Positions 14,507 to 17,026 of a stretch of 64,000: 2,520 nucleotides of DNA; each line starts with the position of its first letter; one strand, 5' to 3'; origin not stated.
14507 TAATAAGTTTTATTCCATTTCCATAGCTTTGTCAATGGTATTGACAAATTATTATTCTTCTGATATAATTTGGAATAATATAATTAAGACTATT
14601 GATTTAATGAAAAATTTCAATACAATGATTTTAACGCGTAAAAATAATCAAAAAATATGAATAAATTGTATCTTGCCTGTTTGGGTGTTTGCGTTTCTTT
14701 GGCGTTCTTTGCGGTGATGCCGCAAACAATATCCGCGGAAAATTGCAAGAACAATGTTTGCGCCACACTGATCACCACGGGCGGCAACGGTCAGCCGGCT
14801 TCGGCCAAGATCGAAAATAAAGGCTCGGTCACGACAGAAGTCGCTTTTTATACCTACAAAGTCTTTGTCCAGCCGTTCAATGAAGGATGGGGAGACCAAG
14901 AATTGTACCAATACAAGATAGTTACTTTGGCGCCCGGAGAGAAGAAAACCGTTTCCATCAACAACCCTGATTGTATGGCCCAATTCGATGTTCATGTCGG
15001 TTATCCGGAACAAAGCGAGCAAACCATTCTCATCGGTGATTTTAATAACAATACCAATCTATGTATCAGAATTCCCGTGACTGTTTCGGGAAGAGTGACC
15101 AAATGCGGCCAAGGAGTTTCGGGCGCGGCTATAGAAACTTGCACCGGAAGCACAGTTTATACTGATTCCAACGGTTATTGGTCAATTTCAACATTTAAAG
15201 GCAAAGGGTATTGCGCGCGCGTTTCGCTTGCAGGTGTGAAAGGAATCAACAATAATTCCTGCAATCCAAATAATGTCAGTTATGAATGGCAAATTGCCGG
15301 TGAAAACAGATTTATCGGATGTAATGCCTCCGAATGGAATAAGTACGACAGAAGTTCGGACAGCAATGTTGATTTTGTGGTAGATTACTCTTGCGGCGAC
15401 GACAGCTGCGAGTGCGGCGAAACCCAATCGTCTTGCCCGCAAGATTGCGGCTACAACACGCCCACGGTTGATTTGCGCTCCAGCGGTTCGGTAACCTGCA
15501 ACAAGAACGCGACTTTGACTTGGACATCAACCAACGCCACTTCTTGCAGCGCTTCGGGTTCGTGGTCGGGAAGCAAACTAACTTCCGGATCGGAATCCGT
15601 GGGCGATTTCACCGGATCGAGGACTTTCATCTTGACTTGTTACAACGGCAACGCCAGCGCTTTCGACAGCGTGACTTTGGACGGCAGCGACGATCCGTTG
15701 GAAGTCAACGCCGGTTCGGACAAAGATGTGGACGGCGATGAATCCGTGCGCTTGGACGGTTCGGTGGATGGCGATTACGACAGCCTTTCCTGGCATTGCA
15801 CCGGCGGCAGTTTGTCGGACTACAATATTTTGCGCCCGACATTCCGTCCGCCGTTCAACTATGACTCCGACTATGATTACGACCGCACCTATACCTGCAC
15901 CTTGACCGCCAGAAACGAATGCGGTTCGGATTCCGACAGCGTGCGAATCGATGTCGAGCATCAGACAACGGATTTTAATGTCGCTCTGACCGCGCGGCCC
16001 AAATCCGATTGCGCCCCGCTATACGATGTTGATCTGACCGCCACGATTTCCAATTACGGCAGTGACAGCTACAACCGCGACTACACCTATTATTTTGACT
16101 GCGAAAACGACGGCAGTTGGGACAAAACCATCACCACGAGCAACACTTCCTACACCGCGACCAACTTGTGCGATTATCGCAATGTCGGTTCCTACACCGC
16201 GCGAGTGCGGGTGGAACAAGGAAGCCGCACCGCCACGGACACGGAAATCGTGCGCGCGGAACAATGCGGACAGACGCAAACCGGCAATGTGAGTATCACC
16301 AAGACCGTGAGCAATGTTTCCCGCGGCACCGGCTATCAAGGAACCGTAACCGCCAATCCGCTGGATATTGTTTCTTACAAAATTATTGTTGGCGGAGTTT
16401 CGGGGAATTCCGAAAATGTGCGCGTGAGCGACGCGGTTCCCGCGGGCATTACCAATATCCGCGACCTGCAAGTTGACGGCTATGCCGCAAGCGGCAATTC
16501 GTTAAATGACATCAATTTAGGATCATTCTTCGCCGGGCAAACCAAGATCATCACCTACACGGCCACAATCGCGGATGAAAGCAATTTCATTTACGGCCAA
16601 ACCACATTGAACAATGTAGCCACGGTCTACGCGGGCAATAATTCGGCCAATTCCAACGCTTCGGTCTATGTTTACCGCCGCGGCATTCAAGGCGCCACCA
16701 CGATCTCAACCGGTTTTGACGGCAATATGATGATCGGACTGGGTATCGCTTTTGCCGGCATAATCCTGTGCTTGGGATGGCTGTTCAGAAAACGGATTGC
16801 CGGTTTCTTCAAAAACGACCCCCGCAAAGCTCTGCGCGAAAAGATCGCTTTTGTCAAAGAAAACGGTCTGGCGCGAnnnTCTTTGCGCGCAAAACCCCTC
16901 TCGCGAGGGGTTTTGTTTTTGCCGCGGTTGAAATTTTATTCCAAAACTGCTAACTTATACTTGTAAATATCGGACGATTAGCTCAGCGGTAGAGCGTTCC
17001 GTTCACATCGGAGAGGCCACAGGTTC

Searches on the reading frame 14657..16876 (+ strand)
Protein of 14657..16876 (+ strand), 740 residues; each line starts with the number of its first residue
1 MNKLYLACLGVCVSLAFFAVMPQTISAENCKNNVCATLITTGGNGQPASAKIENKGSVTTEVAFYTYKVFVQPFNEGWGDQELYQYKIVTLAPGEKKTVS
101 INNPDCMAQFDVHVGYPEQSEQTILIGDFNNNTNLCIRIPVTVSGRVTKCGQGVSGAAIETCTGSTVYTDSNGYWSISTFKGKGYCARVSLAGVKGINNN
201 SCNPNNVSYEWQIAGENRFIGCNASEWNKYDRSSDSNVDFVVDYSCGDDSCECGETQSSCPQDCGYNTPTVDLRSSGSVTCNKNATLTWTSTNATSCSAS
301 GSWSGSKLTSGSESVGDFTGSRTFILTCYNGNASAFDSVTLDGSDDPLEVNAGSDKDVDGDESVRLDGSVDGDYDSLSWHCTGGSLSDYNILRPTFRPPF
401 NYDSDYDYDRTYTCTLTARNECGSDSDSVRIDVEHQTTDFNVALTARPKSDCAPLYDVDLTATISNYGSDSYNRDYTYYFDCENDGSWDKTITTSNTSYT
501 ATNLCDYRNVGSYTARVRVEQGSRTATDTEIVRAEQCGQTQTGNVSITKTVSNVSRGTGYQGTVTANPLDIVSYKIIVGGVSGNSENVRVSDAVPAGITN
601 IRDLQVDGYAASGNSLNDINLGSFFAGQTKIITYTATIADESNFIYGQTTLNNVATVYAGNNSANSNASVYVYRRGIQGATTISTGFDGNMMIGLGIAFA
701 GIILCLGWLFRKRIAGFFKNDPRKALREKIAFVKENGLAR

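Call 68: search_protein_families(library=padloc, proteins=[L078:4866-5753:+, L074:7286-7855:+, L082:963-1697:+], max_evalue=0.01)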
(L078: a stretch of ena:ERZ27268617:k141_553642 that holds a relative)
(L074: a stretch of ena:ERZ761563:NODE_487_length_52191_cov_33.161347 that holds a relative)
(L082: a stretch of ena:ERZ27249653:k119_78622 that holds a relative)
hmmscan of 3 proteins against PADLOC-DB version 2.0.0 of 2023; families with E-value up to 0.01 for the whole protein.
L078:4866-5753:+ (296 aa): 0 families

L074:7286-7855:+ (190 aa): 2 families
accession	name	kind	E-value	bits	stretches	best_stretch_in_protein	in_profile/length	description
PDLC01154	NYN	-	1.6e-11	42.2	1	11-163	150-287/310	"LabA-like protein, NYN family nuclease"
PDLC04163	HEC-09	-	1.6e-05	22.6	1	47-171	45-174/203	-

L082:963-1697:+ (245 aa): 0 families

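Call 69: search_protein_families(library=pfam, proteins=[L078:4866-5753:+, L074:7286-7855:+, L082:963-1697:+], max_evalue=1)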
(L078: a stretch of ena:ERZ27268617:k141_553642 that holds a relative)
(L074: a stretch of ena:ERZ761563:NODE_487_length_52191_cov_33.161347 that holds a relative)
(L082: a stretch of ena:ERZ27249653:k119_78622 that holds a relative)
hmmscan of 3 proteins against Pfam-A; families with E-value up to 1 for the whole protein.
L078:4866-5753:+ (296 aa): 1 family
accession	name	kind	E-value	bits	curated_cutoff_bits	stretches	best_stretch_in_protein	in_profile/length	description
PF13643.11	DUF4145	-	0.0048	17.4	23.1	1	228-274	35-81/88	Domain of unknown function (DUF4145)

L074:7286-7855:+ (190 aa): 1 family
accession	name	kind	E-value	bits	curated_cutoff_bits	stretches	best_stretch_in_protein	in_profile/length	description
PF01936.24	NYN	-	4.5e-23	82.8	24.2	1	9-164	2-137/145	NYN domain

L082:963-1697:+ (245 aa): 0 families

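Call 73: search_protein_families(library=padloc, proteins=[L083:4037-5596:+, L086:5161-5934:+, L086:4611-4931:+, L086:4944-5153:+, L083:8327-9148:+], max_evalue=0.01)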
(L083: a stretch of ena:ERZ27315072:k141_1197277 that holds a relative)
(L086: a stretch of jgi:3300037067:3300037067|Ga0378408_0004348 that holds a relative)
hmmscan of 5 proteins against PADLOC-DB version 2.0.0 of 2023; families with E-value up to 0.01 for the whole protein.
L083:4037-5596:+ (520 aa): 110 families (the best 25 are shown)
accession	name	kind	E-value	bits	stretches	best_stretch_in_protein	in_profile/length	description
PDLC02981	AriAB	-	1.2e-34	118.1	2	209-454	302-532/694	-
PDLC02980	AriA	-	1.7e-20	72.2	1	31-283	2-302/304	-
PDLC00289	PtuA1|PtuA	-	4.6e-20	70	1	3-288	1-296/404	AAA ATPase domain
PDLC04135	mad3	-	1e-19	69.3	2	4-48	1-42/374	mads_3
PDLC03878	NsnB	-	1.2e-18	66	1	6-313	3-314/345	-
PDLC00271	PtuA1|PtuA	-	1.5e-18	65.6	2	3-49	1-44/421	AAA ATPase domain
PDLC02979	AriA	-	5.6e-17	60.6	2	3-110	1-100/373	-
PDLC00284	PtuA1|PtuA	-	1.1e-16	58.8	2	3-49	60-104/545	AAA ATPase domain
PDLC02913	ATPase_I-A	-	2.5e-16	57.9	2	3-49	52-95/508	-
PDLC00278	PtuA1|PtuA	-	3.8e-16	57.4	2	3-49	1-44/436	AAA ATPase domain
PDLC00290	PtuA1|PtuA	-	7.5e-16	56.5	2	209-280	239-309/414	AAA ATPase domain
PDLC02914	ATPase-Toprim_I-B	-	3.9e-15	54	1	4-289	2-253/443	-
PDLC02335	AbiLi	-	4.7e-15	53.5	1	6-291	51-243/326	AbiLi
PDLC00295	PtuA1|PtuA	-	1.8e-14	51.7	2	159-281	205-331/451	AAA ATPase domain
PDLC00299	PtuA1|PtuA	-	8.7e-14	49.4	2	3-49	53-96/535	AAA ATPase domain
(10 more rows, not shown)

L086:5161-5934:+ (258 aa): 2 families
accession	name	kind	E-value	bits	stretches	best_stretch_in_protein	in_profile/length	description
PDLC01154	NYN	-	7.5e-11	39.9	2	164-224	232-290/310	"LabA-like protein, NYN family nuclease"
PDLC04163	HEC-09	-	3.7e-06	24.7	1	162-223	105-168/203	-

L086:4611-4931:+ (107 aa): 0 families

L086:4944-5153:+ (70 aa): 0 families

L083:8327-9148:+ (274 aa): 0 families
